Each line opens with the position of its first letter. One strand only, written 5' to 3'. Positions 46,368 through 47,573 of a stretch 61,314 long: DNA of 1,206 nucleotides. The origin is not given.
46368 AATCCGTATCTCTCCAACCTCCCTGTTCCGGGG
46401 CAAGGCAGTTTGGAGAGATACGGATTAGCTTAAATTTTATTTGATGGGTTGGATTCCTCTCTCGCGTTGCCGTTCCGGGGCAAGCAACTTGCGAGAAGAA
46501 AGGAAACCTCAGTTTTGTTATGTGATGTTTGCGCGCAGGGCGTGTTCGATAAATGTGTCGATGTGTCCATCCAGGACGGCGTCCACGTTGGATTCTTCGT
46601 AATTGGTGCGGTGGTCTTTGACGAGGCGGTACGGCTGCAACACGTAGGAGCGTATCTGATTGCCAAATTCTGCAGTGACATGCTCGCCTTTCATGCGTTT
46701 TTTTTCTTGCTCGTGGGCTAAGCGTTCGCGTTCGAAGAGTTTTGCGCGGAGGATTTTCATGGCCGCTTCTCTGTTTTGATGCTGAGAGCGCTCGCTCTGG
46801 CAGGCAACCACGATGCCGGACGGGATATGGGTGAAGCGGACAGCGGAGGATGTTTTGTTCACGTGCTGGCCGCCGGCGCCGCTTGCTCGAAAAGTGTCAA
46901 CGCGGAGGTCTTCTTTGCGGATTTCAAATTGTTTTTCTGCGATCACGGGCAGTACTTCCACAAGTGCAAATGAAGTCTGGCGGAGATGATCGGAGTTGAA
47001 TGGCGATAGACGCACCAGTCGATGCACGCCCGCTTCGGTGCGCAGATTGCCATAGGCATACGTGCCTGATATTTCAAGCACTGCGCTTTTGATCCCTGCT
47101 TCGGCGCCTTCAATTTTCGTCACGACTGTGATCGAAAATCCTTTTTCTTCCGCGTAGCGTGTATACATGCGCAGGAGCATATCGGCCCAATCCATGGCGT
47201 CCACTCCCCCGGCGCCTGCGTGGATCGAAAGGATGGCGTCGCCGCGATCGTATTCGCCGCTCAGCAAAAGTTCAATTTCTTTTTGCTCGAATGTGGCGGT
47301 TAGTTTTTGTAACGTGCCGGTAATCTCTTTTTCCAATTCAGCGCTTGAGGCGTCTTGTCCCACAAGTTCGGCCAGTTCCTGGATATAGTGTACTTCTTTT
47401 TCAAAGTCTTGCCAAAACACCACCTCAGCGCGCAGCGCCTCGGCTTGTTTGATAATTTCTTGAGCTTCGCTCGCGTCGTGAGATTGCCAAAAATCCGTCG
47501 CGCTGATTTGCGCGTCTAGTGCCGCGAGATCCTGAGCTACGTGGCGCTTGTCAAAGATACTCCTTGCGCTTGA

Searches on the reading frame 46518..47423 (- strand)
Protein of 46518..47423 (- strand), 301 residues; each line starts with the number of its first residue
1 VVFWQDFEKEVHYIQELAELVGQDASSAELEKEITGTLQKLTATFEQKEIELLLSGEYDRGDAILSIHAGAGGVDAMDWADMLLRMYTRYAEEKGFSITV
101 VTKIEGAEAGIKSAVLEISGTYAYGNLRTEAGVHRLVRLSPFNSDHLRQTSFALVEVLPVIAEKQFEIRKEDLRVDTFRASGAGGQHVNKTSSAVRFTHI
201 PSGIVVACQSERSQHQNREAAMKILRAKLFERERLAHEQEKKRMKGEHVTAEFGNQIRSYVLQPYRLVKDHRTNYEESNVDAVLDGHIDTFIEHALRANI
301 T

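Call 3: search_protein_families(library=pfam, proteins=[window:46518-47423:-], max_evalue=1)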
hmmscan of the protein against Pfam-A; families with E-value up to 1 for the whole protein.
window:46518-47423:- (301 aa): 2 families
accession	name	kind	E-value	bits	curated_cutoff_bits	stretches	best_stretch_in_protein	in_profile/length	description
PF03462.23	PCRF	-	4e-43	147.9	24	1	4-155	41-194/194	PCRF domain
PF00472.26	RF-1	-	2.6e-42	143.9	35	1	164-272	3-116/116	RF-1 domain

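Call 4: search_protein_families(library=ncbifam, proteins=[window:46518-47423:-], max_evalue=1)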
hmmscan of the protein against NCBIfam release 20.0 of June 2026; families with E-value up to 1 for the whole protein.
window:46518-47423:- (301 aa): 5 families
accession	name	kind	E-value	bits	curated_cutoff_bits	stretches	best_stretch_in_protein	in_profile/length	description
TIGR00020.2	prfB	exception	3.4e-129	430.9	370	1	4-296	60-352/353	peptide chain release factor 2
NF001859.2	PRK00591.1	equivalog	1.7e-74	251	400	1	5-296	48-339/347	peptide chain release factor 1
TIGR00019.1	prfA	equivalog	1.4e-72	244.6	423.25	1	5-295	54-346/361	peptide chain release factor 1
TIGR03072.1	release_prfH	equivalog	1.1e-36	126.2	166.65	1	65-260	3-195/200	peptide chain release factor H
NF006718.0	PRK09256.1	equivalog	1.1e-13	51.1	100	2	163-197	7-41/140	alternative ribosome rescue aminoacyl-tRNA hydrolase ArfB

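Call 31: find_related_loci(query=window:46518-47423:-, collection=genome_contigs, flank=6000)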
Query window:46518-47423:- (301 aa) in genome_contigs; peptide patterns used: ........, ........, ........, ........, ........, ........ (x = any residue, [..] = any of these).
79 stretches matched a pattern; 4 encode a relative of the query (tblastn E <= 1e-3); 4 distinct loci.
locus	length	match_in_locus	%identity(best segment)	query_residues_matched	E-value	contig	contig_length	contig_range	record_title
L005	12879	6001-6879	52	1-297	3e-104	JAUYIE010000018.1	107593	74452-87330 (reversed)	MAG: bacterium isolate C24_maxbin.235 C24_k141_333603, whole genome shotgun sequence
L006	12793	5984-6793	55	29-297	5e-99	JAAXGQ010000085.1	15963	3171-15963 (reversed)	MAG: Vicinamibacteraceae bacterium isolate Plut_88867 filtered_Plut_88867_genomic_contig_48721, whole genome shotgun seq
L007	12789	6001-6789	51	38-300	4e-85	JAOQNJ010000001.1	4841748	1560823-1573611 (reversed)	Providencia alcalifaciens strain BIGb0506 Ga0494987_01, whole genome shotgun sequence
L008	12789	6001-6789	50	38-300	2e-84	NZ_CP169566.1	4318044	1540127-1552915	Providencia sp. SKLX146130 chromosome, complete genome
